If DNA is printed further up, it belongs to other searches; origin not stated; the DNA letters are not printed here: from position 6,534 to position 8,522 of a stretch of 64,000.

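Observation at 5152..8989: NtrC-type activator immediately followed by a textbook sigma54 promoter driving an Omp85-like outer-membrane protein with a bactofilin-like domain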

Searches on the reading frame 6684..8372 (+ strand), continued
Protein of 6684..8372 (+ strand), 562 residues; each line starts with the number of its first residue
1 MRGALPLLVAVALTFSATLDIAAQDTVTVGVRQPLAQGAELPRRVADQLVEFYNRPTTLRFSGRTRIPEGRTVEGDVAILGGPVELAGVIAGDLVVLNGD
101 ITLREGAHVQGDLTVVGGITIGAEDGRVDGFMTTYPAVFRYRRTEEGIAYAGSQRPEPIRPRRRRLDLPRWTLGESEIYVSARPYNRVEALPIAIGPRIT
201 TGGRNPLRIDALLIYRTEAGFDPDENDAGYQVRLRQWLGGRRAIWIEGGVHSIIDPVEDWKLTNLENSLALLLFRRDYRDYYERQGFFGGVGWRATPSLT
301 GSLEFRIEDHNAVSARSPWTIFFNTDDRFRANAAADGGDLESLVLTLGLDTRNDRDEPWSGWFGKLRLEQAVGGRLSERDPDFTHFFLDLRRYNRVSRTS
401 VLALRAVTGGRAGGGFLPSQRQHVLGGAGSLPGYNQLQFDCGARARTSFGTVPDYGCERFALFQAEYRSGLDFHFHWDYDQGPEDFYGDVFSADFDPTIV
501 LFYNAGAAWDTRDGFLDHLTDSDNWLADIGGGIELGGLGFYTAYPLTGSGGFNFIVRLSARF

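Call 36: fold_search(model_id=the predicted structure, library=pdb)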
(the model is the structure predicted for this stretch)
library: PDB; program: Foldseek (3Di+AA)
matches with E <= 10: 624; with E <= 0.001: 110
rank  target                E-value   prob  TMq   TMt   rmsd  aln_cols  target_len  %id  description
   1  8xnb_A                1.5e-09  1.00  0.40  0.58   8.2       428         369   17  Cryo-EM structure of Deinococcus radiodurans BamA (released 2025-01-15)
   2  9ccg_D                2.4e-09  1.00  0.36  0.31  10.3       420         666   16  Fusobacterium nucleatum BamA-Fab 9 complex (released 2025-09-17)
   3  9ccg_A                2.8e-09  1.00  0.35  0.31  10.3       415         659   16  Fusobacterium nucleatum BamA-Fab 9 complex (released 2025-09-17)
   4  9hiv_A                1.7e-08  1.00  0.35  0.37   7.8       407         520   14  BamADG components of the Bacteroides thetaiotaomicron BAM machinery (released 2025-08-27)
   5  9n2e_A                1.7e-08  1.00  0.36  0.36  12.3       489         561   11  Cryo-EM structure of F. johnsoniae BamAP (released 2025-07-09)
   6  9cnx_A                1.9e-08  1.00  0.39  0.30   9.2       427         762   13  CryoEM structure of BAM in complex with the PTB1 closed-state inhibitor (in DDM detergent) (released 2024-12-25)
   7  9n2f_A                1.9e-08  1.00  0.37  0.30  10.9       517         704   10  Cryo-EM structure of F. johnsoniae BamAD (released 2025-07-16)
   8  7tt7_A                2.3e-08  1.00  0.34  0.38  10.5       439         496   12  BamABCDE bound to substrate EspP in the barrelized EspP/continuous open BamA state (released 2022-03-30)
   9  7nrf_A                2.7e-08  1.00  0.36  0.52   9.5       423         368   11  Crystal structure of E.coli BamA beta-barrel in complex with darobactin (crystal form 2) (released 2021-04-21)
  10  8bo2_A                3.6e-08  1.00  0.34  0.26  10.6       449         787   13  BAM-EspP complex structure with BamA-S425C/EspP-S1299C mutations in nanodisc (released 2023-04-26)
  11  7bnq_A                3.8e-08  1.00  0.40  0.31   9.3       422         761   14  Lateral-closed conformation of the lid-locked BAM complex (BamA E435C S665C, BamBDCE) by cryoEM (released 2021-06-02)
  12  9mge_A                5.2e-08  1.00  0.37  0.28  10.1       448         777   12  beta-barrel assembly machine from Escherichia coli in an early state of substrate assembly (released 2025-12-17)
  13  6fsu_A                6.4e-08  1.00  0.37  0.51   9.3       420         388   13  Crystal structure of E.coli BamA beta-barrel with a C-terminal extension (released 2018-11-14)
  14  9nk7_B                7.5e-08  1.00  0.38  0.44  11.1       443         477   13  Thermothelomyces thermophilus SAM complex open conformation (released 2025-12-03)
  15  7r1v_A                7.5e-08  1.00  0.36  0.51   9.7       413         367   12  Crystal structure of E.coli BamA beta-barrel in complex with dynobactin A (released 2022-09-28)
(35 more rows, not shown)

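Call 44: search_protein_families(library=pfam, proteins=[L002:2502-3728:+, L006:5896-7161:+, L006:10779-11411:+, L033:6250-6882:+, L065:7712-8404:+, L080:7620-8330:+], max_evalue=0.1)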
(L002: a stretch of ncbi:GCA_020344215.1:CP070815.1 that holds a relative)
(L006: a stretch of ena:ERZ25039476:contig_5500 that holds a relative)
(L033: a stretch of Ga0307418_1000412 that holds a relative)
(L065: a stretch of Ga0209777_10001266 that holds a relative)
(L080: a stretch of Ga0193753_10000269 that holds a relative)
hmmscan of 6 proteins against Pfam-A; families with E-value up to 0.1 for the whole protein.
L002:2502-3728:+ (408 aa): 7 families
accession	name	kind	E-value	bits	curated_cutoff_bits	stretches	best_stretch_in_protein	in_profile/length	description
PF02518.31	HATPase_c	-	1.2e-24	87.3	26.4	1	299-402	3-109/111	Histidine kinase-, DNA gyrase B-, and HSP90-like ATPase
PF00512.31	HisKA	-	3.3e-07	30.7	26.9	1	194-258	4-65/66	His Kinase A (phospho-acceptor) domain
PF13581.12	HATPase_c_2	-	1.5e-06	28.7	27.4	1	312-395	42-122/127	Histidine kinase-like ATPase domain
PF00672.30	HAMP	-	4.5e-06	27.3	25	1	124-177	2-52/53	HAMP domain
PF14501.12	HATPase_c_5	-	8.2e-05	22.9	22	1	301-393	5-94/102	GHKL domain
PF01106.22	NifU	-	0.015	15.9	27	0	374-399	9-33/67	NifU-like domain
PF11021.13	DUF2613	-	0.084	13.4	22.1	0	105-134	8-37/55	Protein of unknown function (DUF2613)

L006:5896-7161:+ (421 aa): 6 families
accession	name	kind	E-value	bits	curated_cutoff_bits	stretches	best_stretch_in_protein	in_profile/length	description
PF02518.31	HATPase_c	-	2.2e-25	89.7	26.4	1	295-398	3-110/111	Histidine kinase-, DNA gyrase B-, and HSP90-like ATPase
PF00512.31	HisKA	-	1.1e-10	41.8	26.9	1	192-254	5-65/66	His Kinase A (phospho-acceptor) domain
PF13581.12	HATPase_c_2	-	0.00042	20.8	27.4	1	316-374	53-111/127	Histidine kinase-like ATPase domain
PF00672.30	HAMP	-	0.008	16.9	25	1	121-169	2-47/53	HAMP domain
PF18052.6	Rx_N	-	0.055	14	27.7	1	156-202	24-70/93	Rx N-terminal domain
PF13589.12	HATPase_c_3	-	0.074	13.5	25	0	299-349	4-53/137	Histidine kinase-, DNA gyrase B-, and HSP90-like ATPase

L006:10779-11411:+ (210 aa): 2 families
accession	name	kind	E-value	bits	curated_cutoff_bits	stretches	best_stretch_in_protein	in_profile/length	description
PF14334.11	DUF4390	-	0.025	14.5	27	1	55-128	30-108/161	Domain of unknown function (DUF4390)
PF14103.11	DUF4276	-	0.034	14.8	30.2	1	80-174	36-124/192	Domain of unknown function (DUF4276)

L033:6250-6882:+ (210 aa): 1 family
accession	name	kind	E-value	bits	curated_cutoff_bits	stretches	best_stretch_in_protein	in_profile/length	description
PF14334.11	DUF4390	-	4.2e-06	26.8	27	1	41-112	28-103/161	Domain of unknown function (DUF4390)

L065:7712-8404:+ (230 aa): 1 family
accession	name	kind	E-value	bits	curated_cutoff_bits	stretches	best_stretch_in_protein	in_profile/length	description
PF14334.11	DUF4390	-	8.6e-06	25.8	27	1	76-146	33-102/161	Domain of unknown function (DUF4390)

L080:7620-8330:+ (236 aa): 1 family
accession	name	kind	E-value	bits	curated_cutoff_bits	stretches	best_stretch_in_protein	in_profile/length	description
PF14334.11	DUF4390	-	0.0049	16.8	27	1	77-142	29-95/161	Domain of unknown function (DUF4390)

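Call 45: search_protein_families(library=ncbifam, proteins=[L002:2502-3728:+, L006:5896-7161:+], max_evalue=0.001)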
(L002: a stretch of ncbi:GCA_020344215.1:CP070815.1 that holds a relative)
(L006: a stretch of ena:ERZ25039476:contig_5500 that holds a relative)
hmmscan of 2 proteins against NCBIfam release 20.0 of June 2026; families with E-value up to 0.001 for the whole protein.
L002:2502-3728:+ (408 aa): 73 families (the best 25 are shown)
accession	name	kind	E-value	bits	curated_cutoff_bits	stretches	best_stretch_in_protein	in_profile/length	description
NF008468.0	PRK11360.1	equivalog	6.6e-40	137.1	646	1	169-406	374-612/616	two-component system sensor histidine kinase AtoS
TIGR02916.1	PEP_his_kin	equivalog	1.6e-31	109.6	300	1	165-401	446-679/679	XrtA/PEP-CTERM system histidine kinase PrsK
NF007688.0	PRK10364.1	equivalog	1.5e-30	106.3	479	1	186-402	234-451/460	two-component system sensor histidine kinase ZraS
NF052574.1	HisKinEspCMyxo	equivalog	3.4e-27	95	1200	1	161-404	387-639/785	serine histidine kinase EspC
TIGR01386.1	cztS_silS_copS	subfamily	9.4e-27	94.1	292.55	1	102-401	163-457/457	heavy metal sensor histidine kinase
NF008312.0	PRK11100.1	equivalog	2.1e-25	89.5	356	1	108-396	186-468/477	two-component system sensor histidine kinase CreC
NF047496.1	HK_LIC11548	equivalog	2.6e-25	89.3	750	1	107-402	278-589/589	LIC_11548 family sensor histidine kinase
NF010411.0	PRK13837.1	equivalog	3e-24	85.1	647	1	185-403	443-676/828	two-component system VirA-like sensor kinase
NF058527.1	HistKinChvGCaul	equivalog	3.7e-23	82.1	740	1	94-401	222-532/535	two-component sensor histidine kinase ChvG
NF007004.0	PRK09467.1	equivalog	4.6e-23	81.7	415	1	111-396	163-429/440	two-component system sensor histidine kinase EnvZ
NF040691.1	MtrAB_MtrB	equivalog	7.3e-23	81.3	450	1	107-403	191-493/507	MtrAB system histidine kinase MtrB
NF038348.1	T2SS_HK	subfamily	5.5e-22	77.9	450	1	290-402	460-573/574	histidine kinase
TIGR02966.1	phoR_proteo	equivalog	1e-21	77.3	334.2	1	198-399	120-332/333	phosphate regulon sensor histidine kinase PhoR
NF046044.1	PnpS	equivalog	2.8e-21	76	400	1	198-401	176-390/390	two-component system histidine kinase PnpS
NF007007.0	PRK09470.1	equivalog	7.2e-21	74.6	486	1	124-403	188-460/463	envelope stress sensor histidine kinase CpxA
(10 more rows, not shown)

L006:5896-7161:+ (421 aa): 75 families (the best 25 are shown)
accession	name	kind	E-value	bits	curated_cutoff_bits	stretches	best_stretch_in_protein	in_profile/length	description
NF008468.0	PRK11360.1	equivalog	6.9e-43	146.9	646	1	177-399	384-610/616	two-component system sensor histidine kinase AtoS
NF007688.0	PRK10364.1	equivalog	6.5e-38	130.6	479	1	184-398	235-452/460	two-component system sensor histidine kinase ZraS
NF010411.0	PRK13837.1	equivalog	1.9e-33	115.5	647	1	167-404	428-682/828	two-component system VirA-like sensor kinase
NF052574.1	HisKinEspCMyxo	equivalog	1.4e-31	109.4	1200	1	158-408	387-648/785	serine histidine kinase EspC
TIGR02966.1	phoR_proteo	equivalog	1.5e-27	96.5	334.2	1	184-394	111-332/333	phosphate regulon sensor histidine kinase PhoR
NF058527.1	HistKinChvGCaul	equivalog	4.2e-27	95.1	740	1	183-398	300-534/535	two-component sensor histidine kinase ChvG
NF046044.1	PnpS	equivalog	6.7e-27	94.5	400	1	195-396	176-390/390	two-component system histidine kinase PnpS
NF007004.0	PRK09467.1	equivalog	2.2e-26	92.7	415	1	121-397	176-436/440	two-component system sensor histidine kinase EnvZ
NF008312.0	PRK11100.1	equivalog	1.4e-25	90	356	1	106-397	187-474/477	two-component system sensor histidine kinase CreC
NF046026.1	HisKinCckACaul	equivalog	1.6e-25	89.3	1000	1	183-405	296-540/678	cell cycle histidine kinase CckA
TIGR02916.1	PEP_his_kin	equivalog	3.9e-24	85.2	300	1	161-396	445-679/679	XrtA/PEP-CTERM system histidine kinase PrsK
NF047496.1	HK_LIC11548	equivalog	1.3e-23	83.7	750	1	118-396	292-588/589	LIC_11548 family sensor histidine kinase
NF040691.1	MtrAB_MtrB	equivalog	1.4e-23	83.7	450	1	126-399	213-494/507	MtrAB system histidine kinase MtrB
NF038348.1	T2SS_HK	subfamily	6.6e-23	80.9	450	1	294-396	468-572/574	histidine kinase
NF033091.0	HK_VanS_ACDEFG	equivalog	7.3e-20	71.3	400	1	157-396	44-293/293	vancomycin resistance histidine kinase VanS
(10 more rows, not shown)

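Call 50: search_protein_families(library=pfam, alignment_id=A1, max_evalue=0.01)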
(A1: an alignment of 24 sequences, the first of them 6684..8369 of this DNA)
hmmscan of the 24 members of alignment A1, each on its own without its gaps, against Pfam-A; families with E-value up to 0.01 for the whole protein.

A. member 1, window:6684-8369:+ (562 aa): 2 families
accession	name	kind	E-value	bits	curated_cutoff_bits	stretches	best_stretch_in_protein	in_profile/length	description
PF01103.29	Omp85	-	1.8e-08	34.8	24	1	282-533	59-289/325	Omp85 superfamily domain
PF18939.6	DUF5686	-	0.0003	19.8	39.2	1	185-334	337-483/669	Family of unknown function (DUF5686)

B. families by the number of members that match (of 24 scanned): 3 families
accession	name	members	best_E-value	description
PF01103.29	Omp85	18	1.7e-13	Omp85 superfamily domain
PF04519.19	Bactofilin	11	5.6e-06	Polymer-forming cytoskeletal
PF18939.6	DUF5686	2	0.0003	Family of unknown function (DUF5686)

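Call 89: find_homologous_proteins(query=A4, max_evalue=1e-10)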
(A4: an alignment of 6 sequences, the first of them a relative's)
Query A4 (6 sequences) (569 aa, profile of the alignment): 1553 proteins with E <= 1e-10 among 8000 candidates; the best 120 are listed.
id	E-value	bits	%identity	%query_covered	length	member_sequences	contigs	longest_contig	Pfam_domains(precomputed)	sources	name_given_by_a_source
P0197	6.3e-284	961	100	100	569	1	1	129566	-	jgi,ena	-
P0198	2.4e-275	932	64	100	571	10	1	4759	-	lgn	-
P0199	6.3e-275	931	64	98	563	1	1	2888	-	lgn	-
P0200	1.9e-271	920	67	100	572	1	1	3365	-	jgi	jgi:hypothetical protein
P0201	2.7e-268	909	86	100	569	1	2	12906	-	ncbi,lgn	ncbi:MAG: hypothetical protein ABJF01_24955 [bacterium]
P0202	1.1e-267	907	47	100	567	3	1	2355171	-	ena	-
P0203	4.5e-267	905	40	96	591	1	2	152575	PF01103.30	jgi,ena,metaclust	metaclust:\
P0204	3.0e-264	896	80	98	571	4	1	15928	-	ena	-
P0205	7.3e-264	894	82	98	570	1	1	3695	-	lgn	-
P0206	1.1e-261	887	82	100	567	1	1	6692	-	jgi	jgi:hypothetical protein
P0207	3.0e-256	869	69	100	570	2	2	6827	PF01103.30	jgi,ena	jgi:hypothetical protein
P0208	2.7e-255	866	72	100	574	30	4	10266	-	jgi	jgi:hypothetical protein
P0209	3.5e-254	863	69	100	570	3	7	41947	PF01103.30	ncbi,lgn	ncbi:MAG TPA: hypothetical protein VF785_08480 [Gemmatimonadaceae bacterium]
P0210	1.4e-253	860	69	100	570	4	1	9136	PF01103.30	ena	-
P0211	8.4e-253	858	69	100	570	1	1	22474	-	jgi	jgi:hypothetical protein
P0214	1.9e-252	857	69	98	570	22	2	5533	PF01103.30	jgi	jgi:hypothetical protein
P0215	3.0e-252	856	70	98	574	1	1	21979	PF01103.30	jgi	jgi:hypothetical protein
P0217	2.1e-251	853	68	100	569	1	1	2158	PF01103.30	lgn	-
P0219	2.7e-251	853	71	98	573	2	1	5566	PF01103.30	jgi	jgi:hypothetical protein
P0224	3.1e-249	846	39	95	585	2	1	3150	PF01103.30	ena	-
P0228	3.9e-248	843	72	100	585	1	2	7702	PF01103.30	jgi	jgi:hypothetical protein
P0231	2.3e-246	837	38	95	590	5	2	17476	PF01103.30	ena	-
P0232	4.4e-246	836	66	100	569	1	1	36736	PF01103.30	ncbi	-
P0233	1.3e-245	834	68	94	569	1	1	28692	PF01103.30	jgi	jgi:hypothetical protein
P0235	1.2e-244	831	66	100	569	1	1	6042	PF04519.20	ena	-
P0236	1.9e-244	830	38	99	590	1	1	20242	PF01103.30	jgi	jgi:hypothetical protein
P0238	4.3e-244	829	66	100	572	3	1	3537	PF01103.30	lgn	-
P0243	4.2e-241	819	67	100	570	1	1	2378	PF01103.30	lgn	-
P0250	6.6e-240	815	39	97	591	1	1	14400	PF01103.30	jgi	jgi:hypothetical protein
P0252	1.4e-239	814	38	97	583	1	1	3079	PF01103.30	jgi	jgi:hypothetical protein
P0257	2.5e-238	810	38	97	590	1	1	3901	PF01103.30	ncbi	-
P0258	3.4e-238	810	39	97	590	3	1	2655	PF01103.30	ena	-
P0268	1.6e-236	804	63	100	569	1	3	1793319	PF01103.30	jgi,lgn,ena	-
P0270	2.7e-236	803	63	100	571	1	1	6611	PF01103.30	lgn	-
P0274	5.4e-236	802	63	100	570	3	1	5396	PF01103.30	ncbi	-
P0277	1.4e-235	801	67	97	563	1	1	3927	PF01103.30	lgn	-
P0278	1.6e-235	801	62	100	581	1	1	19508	PF01103.30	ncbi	ncbi:MAG: BamA/TamA family outer membrane protein [Gemmatimonadaceae bacterium]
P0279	2.5e-235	800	66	100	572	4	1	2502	PF01103.30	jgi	jgi:hypothetical protein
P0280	4.2e-235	800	61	100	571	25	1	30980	PF01103.30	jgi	jgi:hypothetical protein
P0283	9.5e-235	798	60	100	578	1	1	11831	PF04519.20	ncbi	-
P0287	2.5e-234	797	64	100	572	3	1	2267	PF01103.30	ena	-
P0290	1.6e-233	794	60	100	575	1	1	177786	PF01103.30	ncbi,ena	-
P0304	6.6e-233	792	37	99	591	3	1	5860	PF01103.30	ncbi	-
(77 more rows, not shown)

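Call 95: search_protein_representatives(alignment_id=A1)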
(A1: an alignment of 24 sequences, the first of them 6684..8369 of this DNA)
Query: 24 sequences, 577 profile positions. Proteins with E-value up to 0.001 (for the whole library): 5052; up to 1e-10: 1337; up to 1e-30: 396. The best 150 are listed.
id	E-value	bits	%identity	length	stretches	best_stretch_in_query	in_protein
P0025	4.1e-237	804.5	-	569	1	6-577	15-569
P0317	1.3e-228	776.4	-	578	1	1-577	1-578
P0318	1.7e-210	716.6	-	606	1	8-577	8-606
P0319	8.2e-210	714.4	-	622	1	5-577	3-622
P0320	3.4e-196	669.4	-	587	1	9-577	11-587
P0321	5.3e-196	668.8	-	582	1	14-577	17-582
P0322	2.6e-190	650.0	-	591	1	30-577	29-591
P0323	1.2e-187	641.1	-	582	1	6-577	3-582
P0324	8.1e-187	638.4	-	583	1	30-577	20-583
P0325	1.8e-185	634.0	-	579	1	31-577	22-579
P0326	2.7e-185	633.4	-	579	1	30-577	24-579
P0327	1.1e-184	631.5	-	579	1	6-577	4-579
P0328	1.0e-182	624.9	-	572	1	9-577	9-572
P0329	4.1e-182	622.9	-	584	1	29-577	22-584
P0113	4.6e-181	619.5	-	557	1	34-577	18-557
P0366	1.7e-142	492.1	-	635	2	9-358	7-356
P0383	1.6e-129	449.2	-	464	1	164-577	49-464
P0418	5.0e-107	375.0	-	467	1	165-577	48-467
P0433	1.1e-96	340.8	-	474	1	177-577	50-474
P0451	2.4e-82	293.5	-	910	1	178-577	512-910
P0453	5.8e-81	288.9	-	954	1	174-577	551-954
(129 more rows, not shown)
